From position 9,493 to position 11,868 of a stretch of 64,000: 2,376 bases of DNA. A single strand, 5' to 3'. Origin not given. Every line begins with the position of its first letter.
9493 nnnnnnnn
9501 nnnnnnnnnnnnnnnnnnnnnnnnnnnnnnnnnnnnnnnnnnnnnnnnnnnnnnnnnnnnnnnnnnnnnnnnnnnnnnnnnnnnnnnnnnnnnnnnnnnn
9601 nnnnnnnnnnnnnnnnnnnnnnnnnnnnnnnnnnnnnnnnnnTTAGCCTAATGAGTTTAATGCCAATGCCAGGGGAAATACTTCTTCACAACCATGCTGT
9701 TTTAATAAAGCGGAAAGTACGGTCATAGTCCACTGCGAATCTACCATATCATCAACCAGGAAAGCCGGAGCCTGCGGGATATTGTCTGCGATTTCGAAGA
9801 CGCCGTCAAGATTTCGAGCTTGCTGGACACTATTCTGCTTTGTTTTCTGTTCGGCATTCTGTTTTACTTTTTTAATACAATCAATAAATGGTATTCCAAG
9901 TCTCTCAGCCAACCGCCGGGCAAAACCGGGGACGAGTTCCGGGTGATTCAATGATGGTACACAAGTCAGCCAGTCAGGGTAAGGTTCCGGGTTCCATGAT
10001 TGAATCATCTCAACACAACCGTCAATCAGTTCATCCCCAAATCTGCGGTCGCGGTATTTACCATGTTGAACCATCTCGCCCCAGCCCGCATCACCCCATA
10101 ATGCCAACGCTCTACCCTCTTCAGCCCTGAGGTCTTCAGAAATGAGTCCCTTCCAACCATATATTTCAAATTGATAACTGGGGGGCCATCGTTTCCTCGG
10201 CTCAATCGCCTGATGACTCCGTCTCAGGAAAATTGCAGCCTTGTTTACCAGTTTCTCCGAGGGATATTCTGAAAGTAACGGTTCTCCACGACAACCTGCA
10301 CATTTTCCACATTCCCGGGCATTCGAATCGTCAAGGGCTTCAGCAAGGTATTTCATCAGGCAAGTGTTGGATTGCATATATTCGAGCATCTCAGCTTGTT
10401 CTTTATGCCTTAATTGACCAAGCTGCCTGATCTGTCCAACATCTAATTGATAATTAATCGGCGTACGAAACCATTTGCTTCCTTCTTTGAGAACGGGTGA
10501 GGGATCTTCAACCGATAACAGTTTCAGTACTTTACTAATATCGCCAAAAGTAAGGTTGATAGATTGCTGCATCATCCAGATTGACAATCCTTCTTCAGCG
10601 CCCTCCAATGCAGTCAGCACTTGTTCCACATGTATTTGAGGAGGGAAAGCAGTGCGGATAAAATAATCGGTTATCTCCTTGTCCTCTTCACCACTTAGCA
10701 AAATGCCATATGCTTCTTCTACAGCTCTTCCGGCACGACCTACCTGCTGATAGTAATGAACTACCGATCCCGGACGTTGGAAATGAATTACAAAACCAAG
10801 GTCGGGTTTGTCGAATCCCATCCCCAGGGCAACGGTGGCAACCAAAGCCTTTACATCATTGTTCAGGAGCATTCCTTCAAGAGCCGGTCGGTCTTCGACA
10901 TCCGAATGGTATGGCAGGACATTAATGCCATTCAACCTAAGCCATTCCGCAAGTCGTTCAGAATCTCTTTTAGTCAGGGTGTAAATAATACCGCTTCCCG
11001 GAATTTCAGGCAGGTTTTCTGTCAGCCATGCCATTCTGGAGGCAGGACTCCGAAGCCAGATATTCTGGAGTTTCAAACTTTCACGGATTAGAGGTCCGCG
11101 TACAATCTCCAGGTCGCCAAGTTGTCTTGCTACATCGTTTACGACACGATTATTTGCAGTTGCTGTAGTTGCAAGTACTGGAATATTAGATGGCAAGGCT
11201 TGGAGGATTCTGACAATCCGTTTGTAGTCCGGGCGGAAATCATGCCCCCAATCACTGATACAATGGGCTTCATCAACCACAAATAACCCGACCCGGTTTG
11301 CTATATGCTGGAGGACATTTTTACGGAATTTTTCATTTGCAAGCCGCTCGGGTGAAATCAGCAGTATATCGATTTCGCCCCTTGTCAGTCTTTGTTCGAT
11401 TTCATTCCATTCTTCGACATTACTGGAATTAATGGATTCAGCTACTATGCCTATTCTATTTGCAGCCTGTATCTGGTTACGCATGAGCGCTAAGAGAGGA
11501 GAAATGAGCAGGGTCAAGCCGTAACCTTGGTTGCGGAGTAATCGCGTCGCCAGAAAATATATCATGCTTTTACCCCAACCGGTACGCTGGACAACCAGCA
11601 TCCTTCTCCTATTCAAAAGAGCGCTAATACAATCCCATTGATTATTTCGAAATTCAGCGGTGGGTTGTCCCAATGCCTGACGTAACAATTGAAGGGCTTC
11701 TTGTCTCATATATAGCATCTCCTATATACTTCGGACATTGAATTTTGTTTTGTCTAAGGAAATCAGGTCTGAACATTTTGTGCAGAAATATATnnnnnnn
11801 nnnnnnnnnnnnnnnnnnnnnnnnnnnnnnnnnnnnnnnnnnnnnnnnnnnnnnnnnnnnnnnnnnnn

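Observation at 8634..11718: RecQ-family helicase fused to a ComFC-like PRTase domain, adjacent to a DprA/Smf protein: a ComFA-ComFC-DprA-like DNA-processing module or conflict system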

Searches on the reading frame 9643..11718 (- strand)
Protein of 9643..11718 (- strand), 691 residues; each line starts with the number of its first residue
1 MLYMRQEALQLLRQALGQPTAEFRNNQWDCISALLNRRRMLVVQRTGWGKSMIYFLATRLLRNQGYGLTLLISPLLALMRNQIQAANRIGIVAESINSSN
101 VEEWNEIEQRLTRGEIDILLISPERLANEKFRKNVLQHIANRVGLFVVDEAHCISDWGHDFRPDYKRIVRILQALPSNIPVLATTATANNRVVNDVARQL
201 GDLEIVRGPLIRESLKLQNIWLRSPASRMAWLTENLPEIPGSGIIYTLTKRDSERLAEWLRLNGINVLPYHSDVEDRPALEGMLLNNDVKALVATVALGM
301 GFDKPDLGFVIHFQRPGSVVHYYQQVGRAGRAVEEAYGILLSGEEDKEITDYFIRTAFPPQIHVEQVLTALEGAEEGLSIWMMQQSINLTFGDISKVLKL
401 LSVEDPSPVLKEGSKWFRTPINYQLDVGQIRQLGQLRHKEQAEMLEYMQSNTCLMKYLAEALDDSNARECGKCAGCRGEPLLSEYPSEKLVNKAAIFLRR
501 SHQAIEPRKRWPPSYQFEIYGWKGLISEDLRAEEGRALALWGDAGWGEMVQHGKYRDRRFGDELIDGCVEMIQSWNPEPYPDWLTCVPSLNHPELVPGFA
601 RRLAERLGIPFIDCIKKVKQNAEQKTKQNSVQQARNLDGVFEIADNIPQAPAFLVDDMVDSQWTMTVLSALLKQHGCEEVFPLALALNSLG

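Call 3: search_protein_families(library=pfam, proteins=[window:9643-11718:-], max_evalue=0.1)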
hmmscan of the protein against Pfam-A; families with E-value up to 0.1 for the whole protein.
window:9643-11718:- (691 aa): 5 families
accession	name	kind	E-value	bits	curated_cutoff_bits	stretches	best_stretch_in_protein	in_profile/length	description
PF00270.35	DEAD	-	7.2e-27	94.6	26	1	25-195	2-166/167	DEAD/DEAH box helicase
PF00271.37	Helicase_C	-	5.5e-13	49.6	23.5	1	237-332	12-109/110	Helicase conserved C-terminal domain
PF04851.21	ResIII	-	7.9e-12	45.8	22.5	1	22-188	3-162/164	Type III restriction enzyme, res subunit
PF00156.33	Pribosyltran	-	2.5e-05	24.1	26.3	1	599-680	43-118/158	Phosphoribosyl transferase domain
PF16124.10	RecQ_Zn_bind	-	0.0014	19.8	25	1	438-477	25-66/66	RecQ zinc-binding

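Call 4: search_protein_families(library=ncbifam, proteins=[window:9643-11718:-], max_evalue=0.1)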
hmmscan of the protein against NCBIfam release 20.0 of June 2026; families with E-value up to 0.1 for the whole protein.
window:9643-11718:- (691 aa): 32 families (the best 25 are shown)
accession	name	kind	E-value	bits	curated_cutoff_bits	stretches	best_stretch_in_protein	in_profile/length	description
TIGR01389.1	recQ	equivalog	1.6e-89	301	640.2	2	10-358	3-344/591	DNA helicase RecQ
TIGR00614.1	recQ_fam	subfamily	1.2e-73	248.5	219.8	1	21-349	10-337/470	RecQ family ATP-dependent DNA helicase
NF008279.0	PRK11057.1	equivalog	2.1e-64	218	1015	1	6-342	11-340/608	ATP-dependent DNA helicase RecQ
NF041063.1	DpdF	equivalog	6.1e-44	150.8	550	1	41-351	162-491/813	protein DpdF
TIGR03817.1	DECH_helic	hypoth_equivalog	6e-12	44.6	874.1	1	274-345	315-386/742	helicase/secretion neighborhood putative DEAH-box helicase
NF008744.0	PRK11776.1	equivalog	1.2e-11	43.8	524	1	116-349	124-353/460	ATP-dependent RNA helicase DbpA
TIGR04121.1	DEXH_lig_assoc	equivalog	3.7e-11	41.5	850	2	273-341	287-355/804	ligase-associated DNA damage response DEXH box helicase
NF002340.1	PRK01297.1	equivalog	4.1e-10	39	564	1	109-346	121-357/372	ATP-dependent RNA helicase RhlB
NF008394.0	PRK11192.1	equivalog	4.8e-10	38.8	507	1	27-349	30-358/441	ATP-dependent RNA helicase SrmB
NF007882.0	PRK10590.1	equivalog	9.2e-10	38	743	1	113-335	123-342/456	ATP-dependent RNA helicase RhlE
NF053631.1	RNA_helic_CshA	equivalog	1.6e-09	37.2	646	1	27-338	26-337/434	degradosome RNA helicase CshA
NF053711.1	RNA_heli_RhlE1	exception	4.1e-09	35.7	750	1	110-339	120-345/434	RNA helicase RhlE1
NF003419.0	PRK04837.1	equivalog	2.4e-08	33.1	588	1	108-345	128-363/424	ATP-dependent RNA helicase RhlB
NF053710.1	RNA_heli_RhlE2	exception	3.1e-08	32.5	925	1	110-341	125-352/635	RNA helicase RhlE2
NF053632.1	heli_RadD_YejH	equivalog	2.9e-07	29.2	720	2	244-335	254-345/573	DNA repair helicase RadD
TIGR00201.1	comF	subfamily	0.0002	21.4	233.55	1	580-686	79-189/190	ComF family protein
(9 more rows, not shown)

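Call 5: search_protein_families(library=padloc, proteins=[window:9643-11718:-], max_evalue=0.1)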
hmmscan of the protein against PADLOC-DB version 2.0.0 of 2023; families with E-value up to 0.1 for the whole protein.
window:9643-11718:- (691 aa): 35 families (the best 25 are shown)
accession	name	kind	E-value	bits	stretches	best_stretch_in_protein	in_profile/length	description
PDLC03928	PsyrT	-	2.6e-292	969.3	1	3-689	3-685/689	-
PDLC02864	DpdF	-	2.1e-92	308.9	1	4-373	6-369/610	DpdF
PDLC02870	DpdF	-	1.1e-80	269.7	1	21-478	12-468/534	DpdF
PDLC02861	DpdF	-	2.2e-78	262.1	1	5-349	13-350/611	DpdF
PDLC02865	DpdF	-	9.4e-48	160.6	1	9-479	748-1213/1499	DpdF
PDLC02859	DpdF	-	1.5e-41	140.5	1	20-334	98-417/545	DpdF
PDLC01089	C3a193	-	3.3e-33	113.1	2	40-195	270-426/983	poss. alt. Cas3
PDLC02872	DpdF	-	1.7e-31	107.6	1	41-351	179-514/859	DpdF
PDLC02868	DpdF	-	2e-30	103.3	2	22-198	338-515/1078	DpdF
PDLC02855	DpdF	-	3.7e-30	102.9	1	40-334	160-471/825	DpdF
PDLC02857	DpdF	-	1.5e-25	87.4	1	44-351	203-547/911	DpdF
PDLC02862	DpdF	-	3.3e-24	82.8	1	39-341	137-462/811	DpdF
PDLC02867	DpdF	-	3.2e-23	80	1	40-351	157-487/855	DpdF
PDLC02869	DpdF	-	6.8e-23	78.8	1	621-689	3-71/74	DpdF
PDLC02866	DpdF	-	1.2e-21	75.5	1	455-689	1-255/255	DpdF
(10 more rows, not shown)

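Call 16: find_homologous_proteins(query=window:9643-11718:-, max_evalue=1e-10)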
Query window:9643-11718:- (691 aa): 8000 proteins with E <= 1e-10 among 8000 candidates; the best 120 are listed.
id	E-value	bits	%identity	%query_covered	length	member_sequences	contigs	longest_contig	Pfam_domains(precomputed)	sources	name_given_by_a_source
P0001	0.0e+0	1582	100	100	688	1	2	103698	PF00270.36,PF00271.38,PF04851.22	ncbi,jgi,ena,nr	ncbi:MAG: RecQ family ATP-dependent DNA helicase [Candidatus Electryonea clarkiae]|nr:RecQ family AT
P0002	0.0e+0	1142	71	100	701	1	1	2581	PF00270.36,PF00271.38,PF04851.22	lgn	-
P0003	0.0e+0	1130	70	99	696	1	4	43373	PF00270.36,PF00271.38,PF04851.22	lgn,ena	-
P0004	0.0e+0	1122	70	99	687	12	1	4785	PF00270.36,PF00271.38,PF04851.22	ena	-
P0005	0.0e+0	1119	70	99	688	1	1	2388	PF00270.36,PF00271.38,PF04851.22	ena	-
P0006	0.0e+0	1107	70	99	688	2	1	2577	PF00270.36,PF00156.34,PF00271.38,PF04851.22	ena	-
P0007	0.0e+0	1097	69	99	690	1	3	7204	PF00270.36,PF00271.38,PF04851.22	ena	-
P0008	0.0e+0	1088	68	99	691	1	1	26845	PF00270.36,PF00271.38,PF04851.22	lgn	-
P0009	0.0e+0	1081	68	98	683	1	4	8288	PF00270.36,PF00156.34,PF00271.38,PF04851.22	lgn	-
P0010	0.0e+0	1076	67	100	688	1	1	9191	PF00270.36,PF00271.38,PF04851.22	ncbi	-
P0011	0.0e+0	1073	67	99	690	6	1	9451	PF00270.36,PF00156.34,PF00271.38,PF04851.22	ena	-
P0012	0.0e+0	1071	67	99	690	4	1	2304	PF00270.36,PF00271.38,PF04851.22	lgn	-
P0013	0.0e+0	1068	67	99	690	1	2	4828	PF00270.36,PF00271.38,PF04851.22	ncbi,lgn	-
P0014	0.0e+0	1067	68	99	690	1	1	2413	PF00270.36,PF00271.38,PF04851.22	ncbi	-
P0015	0.0e+0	1066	67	97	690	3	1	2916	PF00270.36,PF00271.38,PF04851.22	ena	-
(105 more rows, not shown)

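Call 22: search_solved_structures(query=window:9643-11718:-, max_evalue=0.001)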
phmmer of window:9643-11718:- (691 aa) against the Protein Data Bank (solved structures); distinct sequences matched with E-value up to 0.001: 102 (the best 60 are shown).
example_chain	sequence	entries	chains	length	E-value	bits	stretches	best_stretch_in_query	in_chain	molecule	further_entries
4q47_A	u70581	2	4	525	1.3e-54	189.2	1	5-332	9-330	DNA helicase RecQ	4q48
1oyw_A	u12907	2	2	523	7.5e-53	183.4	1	4-337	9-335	ATP-dependent DNA helicase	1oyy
7auc_A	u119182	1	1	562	4.8e-50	174.1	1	21-340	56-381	Bloom syndrome protein,Bloom syndrome protein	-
7aud_A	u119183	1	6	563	4.9e-50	174.1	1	21-340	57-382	Bloom syndrome protein,Bloom syndrome protein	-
4o3m_A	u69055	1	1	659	7.3e-50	173.6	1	21-340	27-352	Bloom syndrome protein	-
4cgz_A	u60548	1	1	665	7.5e-50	173.5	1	21-340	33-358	BLOOM'S SYNDROME HELICASE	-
4cdg_A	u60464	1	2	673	7.7e-50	173.5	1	21-340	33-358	BLOOM SYNDROME PROTEIN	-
4tmu_A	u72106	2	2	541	1.2e-48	169.6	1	8-336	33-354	RecQ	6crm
9i22_A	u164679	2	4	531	3.7e-46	161.3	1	22-343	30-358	ATP-dependent DNA helicase Q1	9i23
4u7d_A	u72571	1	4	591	5e-46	160.9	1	22-343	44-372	ATP-dependent DNA helicase Q1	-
2v1x_A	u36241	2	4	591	5e-46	160.9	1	22-343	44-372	ATP-DEPENDENT DNA HELICASE Q1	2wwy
8yrs_A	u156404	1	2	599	5.4e-46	160.8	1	22-343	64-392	ATP-dependent DNA helicase Q1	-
7a8r_A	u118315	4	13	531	9.2e-45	156.7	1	22-343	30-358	ATP-dependent DNA helicase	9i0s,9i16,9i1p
9i16_D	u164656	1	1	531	9.2e-45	156.7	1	22-343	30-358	ATP-dependent DNA helicase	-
7zms_A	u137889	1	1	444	4.1e-40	141.3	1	35-356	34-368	ATP-dependent DNA helicase Q5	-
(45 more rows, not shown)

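Call 27: find_encoding_contigs(protein=P0001, flank=10000, max_places=3)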
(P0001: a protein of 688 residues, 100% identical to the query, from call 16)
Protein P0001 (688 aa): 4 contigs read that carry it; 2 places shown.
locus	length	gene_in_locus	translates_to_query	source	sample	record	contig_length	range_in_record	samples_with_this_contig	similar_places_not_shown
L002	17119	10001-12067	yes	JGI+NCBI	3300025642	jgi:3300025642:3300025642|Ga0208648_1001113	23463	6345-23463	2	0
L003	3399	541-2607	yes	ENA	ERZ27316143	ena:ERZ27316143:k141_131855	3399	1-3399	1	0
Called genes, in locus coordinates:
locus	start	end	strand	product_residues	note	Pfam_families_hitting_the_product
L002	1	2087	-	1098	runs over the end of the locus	PF00512:HisKA (faint), PF07495:Y_Y_Y, PF02518:HATPase_c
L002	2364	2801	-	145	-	-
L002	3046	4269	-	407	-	PF01595:CNNM, PF00571:CBS, PF03471:CorC_HlyC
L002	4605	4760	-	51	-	-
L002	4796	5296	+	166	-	PF01467:CTP_transf_like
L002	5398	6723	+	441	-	PF02881:SRP54_N, PF01656:CbiA (faint), PF00448:SRP54, PF02978:SRP_SPB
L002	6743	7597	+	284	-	-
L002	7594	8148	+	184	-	PF01782:RimM, PF24986:PRC_RimM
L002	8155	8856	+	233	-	PF01746:tRNA_m1G_MT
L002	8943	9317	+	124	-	PF01245:Ribosomal_L19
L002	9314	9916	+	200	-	PF07155:ECF-ribofla_trS (weak), PF12822:ECF_trnsprt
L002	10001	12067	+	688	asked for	PF00270:DEAD, PF04851:ResIII, PF00271:Helicase_C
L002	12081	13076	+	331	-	PF02481:DNA_processg_A, PF18306:LDcluster4 (weak)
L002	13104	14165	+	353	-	PF01926:MMR_HSR1 (faint), PF06071:YchF-GTPase_C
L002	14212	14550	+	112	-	PF00543:P-II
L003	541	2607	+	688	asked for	PF00270:DEAD, PF04851:ResIII, PF00271:Helicase_C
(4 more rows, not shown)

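Call 28: find_encoding_contigs(protein=P0003, flank=8000, max_places=2)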
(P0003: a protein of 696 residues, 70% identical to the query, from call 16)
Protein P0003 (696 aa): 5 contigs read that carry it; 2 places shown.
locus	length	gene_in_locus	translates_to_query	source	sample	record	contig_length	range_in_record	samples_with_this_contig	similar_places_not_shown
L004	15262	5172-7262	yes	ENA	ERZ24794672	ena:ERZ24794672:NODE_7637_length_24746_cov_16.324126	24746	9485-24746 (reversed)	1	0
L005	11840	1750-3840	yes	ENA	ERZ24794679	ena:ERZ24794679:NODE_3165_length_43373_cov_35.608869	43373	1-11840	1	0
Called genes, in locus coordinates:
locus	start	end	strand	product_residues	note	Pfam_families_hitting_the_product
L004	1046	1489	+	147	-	PF00308:Bac_DnaA (weak), PF01695:IstB_IS21, PF13481:AAA_25 (faint)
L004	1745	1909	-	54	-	-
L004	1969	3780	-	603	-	PF06271:RDD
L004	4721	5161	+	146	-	PF12974:Phosphonate-bd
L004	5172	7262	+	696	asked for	PF00270:DEAD, PF04851:ResIII, PF00271:Helicase_C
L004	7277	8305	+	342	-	PF02481:DNA_processg_A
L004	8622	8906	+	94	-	PF00072:Response_reg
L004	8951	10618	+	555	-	PF02743:dCache_1, PF00512:HisKA, PF02518:HATPase_c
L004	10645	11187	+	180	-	PF00571:CBS (weak)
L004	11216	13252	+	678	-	PF00072:Response_reg, PF00939:Na_sulph_symp, PF03600:CitMHS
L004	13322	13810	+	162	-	PF00072:Response_reg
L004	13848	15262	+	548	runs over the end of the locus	PF02743:dCache_1, PF00512:HisKA (weak), PF02518:HATPase_c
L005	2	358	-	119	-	?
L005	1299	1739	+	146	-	PF12974:Phosphonate-bd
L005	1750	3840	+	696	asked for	PF00270:DEAD, PF04851:ResIII, PF00271:Helicase_C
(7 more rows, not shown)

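Call 29: find_encoding_contigs(protein=P0008, flank=8000, max_places=2)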
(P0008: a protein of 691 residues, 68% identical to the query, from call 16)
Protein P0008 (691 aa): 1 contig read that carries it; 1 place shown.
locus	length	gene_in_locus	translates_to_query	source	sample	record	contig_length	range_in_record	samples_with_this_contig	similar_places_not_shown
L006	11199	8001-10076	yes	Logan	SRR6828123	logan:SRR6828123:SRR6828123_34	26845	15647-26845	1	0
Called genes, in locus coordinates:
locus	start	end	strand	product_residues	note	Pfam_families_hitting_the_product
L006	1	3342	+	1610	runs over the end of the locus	PF01364:Peptidase_C25, PF13620:CarboxypepD_reg (faint), PF18962:Por_Secre_tail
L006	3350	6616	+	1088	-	PF00930:DPPIV_N (faint), PF26549:Tricorn_N, PF26550:Tricorn_2nd, PF07676:PD40, PF26550:Tricorn_2nd, PF26549:Tricorn_N, PF14684:Tricorn_C1, PF03572:Peptidase_S41, +3 more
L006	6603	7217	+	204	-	-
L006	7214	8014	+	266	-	PF00795:CN_hydrolase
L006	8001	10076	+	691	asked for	PF04851:ResIII, PF00270:DEAD, PF00271:Helicase_C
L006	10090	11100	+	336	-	PF02481:DNA_processg_A, PF18306:LDcluster4 (weak)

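Call 39: find_related_loci(query=A1, collection=genome_contigs, flank=6000)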
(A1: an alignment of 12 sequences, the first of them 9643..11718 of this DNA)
Query A1 (691 aa) in genome_contigs; peptide patterns used: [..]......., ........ (x = any residue, [..] = any of these).
600 stretches matched a pattern (row limit reached: there are more); 599 encode a relative of the query (tblastn E <= 1e-3); the best 80 are kept; 80 distinct loci.
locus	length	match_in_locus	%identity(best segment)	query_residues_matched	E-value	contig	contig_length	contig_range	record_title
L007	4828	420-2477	66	4-689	0e+0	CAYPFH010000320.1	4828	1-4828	MAG TPA_asm: uncultured Desulfobacterales bacterium isolate SRP141376_co4_188 genome assembly, contig: NODE_28637_length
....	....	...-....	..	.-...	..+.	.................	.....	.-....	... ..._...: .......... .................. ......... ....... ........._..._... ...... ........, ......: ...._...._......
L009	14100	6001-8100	64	1-689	0e+0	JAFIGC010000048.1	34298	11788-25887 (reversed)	MAG: Verrucomicrobia bacterium isolate BM_Day0_Bin.15 NODE_266_length_34298_cov_8.622405, whole genome shotgun sequence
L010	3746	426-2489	63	5-688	0e+0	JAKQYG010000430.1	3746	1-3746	MAG: Trichodesmium sp. MAG_R04 MAG_R04_430, whole genome shotgun sequence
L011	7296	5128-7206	62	4-691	0e+0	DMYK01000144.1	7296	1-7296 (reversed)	MAG TPA_asm: Microcoleaceae cyanobacterium UBA11344 contig_3360, whole genome shotgun sequence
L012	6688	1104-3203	60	1-689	0e+0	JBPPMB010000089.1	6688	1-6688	MAG: Desulfuromonadales bacterium isolate BIOS2019_out_141 k131_15775, whole genome shotgun sequence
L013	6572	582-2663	59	2-690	0e+0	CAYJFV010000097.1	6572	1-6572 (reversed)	MAG TPA_asm: uncultured Desulfovibrionaceae bacterium isolate ERP123703_co3_21 genome assembly, contig: NODE_13794_lengt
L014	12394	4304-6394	59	4-689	0e+0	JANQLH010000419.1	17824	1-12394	MAG: SAR324 cluster bacterium isolate PL25a_bin.53 k99_5153803, whole genome shotgun sequence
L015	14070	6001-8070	65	1-689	0e+0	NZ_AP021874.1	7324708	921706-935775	Desulfosarcina alkanivorans strain PL12 chromosome, complete genome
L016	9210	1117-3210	53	2-691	0e+0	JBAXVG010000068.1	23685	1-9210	MAG: Desulfuromonadales bacterium isolate ELA681 MAG681_68, whole genome shotgun sequence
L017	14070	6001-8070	54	5-686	0e+0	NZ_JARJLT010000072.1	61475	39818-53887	Pseudomonas citronellolis strain GW210018_S65 Contig_72_149.034, whole genome shotgun sequence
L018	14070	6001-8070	53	5-686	0e+0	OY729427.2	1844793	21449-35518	MAG: Bryobacterales bacterium isolate 40538f42-96db-4fd0-a274-5305745f95c5 genome assembly, chromosome: 1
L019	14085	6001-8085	52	5-691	0e+0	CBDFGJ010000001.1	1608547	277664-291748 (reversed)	MAG: Candidatus Azophilus sp. isolate f102704b-53fb-4e8e-be65-141b9fb3dbf7 genome assembly, contig: contig_1, whole geno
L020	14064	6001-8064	53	5-689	0e+0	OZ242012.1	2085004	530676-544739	MAG: Thermodesulfobacteriota bacterium isolate 91ea7efe-b69b-418d-9017-4c677b0b92d3 genome assembly, chromosome: 1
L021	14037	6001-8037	53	21-691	0e+0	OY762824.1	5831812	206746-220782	MAG: Pseudomonadales bacterium isolate c7712431-7163-4da6-abf8-36335a373d69 genome assembly, chromosome: 1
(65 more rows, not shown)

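Call 40: find_related_loci(query=A1, collection=viral_contigs, flank=6000)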
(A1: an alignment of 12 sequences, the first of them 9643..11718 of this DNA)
Query A1 (691 aa) in viral_contigs; peptide patterns used: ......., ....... (x = any residue, [..] = any of these).
85 stretches matched a pattern; 29 encode a relative of the query (tblastn E <= 1e-3); 29 distinct loci.
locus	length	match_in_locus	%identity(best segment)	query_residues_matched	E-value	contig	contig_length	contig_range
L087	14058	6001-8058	53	1-686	0e+0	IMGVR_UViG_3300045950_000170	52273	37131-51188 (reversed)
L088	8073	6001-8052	52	3-686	0e+0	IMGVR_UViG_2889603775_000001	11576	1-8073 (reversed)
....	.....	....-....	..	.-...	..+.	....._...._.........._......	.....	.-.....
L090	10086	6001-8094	37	4-686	7e-153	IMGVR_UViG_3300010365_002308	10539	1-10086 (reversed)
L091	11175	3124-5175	51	3-686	0e+0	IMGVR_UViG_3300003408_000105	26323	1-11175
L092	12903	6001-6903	57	3-300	7e-99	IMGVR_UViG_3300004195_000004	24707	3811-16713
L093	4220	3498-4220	59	1-240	2e-88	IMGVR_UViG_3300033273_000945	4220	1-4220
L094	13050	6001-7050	36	21-361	9e-51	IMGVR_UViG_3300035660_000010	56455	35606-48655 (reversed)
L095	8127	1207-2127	39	21-331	6e-49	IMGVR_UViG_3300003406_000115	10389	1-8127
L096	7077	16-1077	34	10-371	7e-49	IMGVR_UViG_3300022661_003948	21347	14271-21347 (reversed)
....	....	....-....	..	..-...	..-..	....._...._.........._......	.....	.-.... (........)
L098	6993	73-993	39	21-331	8e-49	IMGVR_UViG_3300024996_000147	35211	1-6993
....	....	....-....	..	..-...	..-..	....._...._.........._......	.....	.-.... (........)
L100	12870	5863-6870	33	11-354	7e-47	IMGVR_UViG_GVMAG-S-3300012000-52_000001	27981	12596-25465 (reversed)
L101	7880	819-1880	33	7-360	2e-46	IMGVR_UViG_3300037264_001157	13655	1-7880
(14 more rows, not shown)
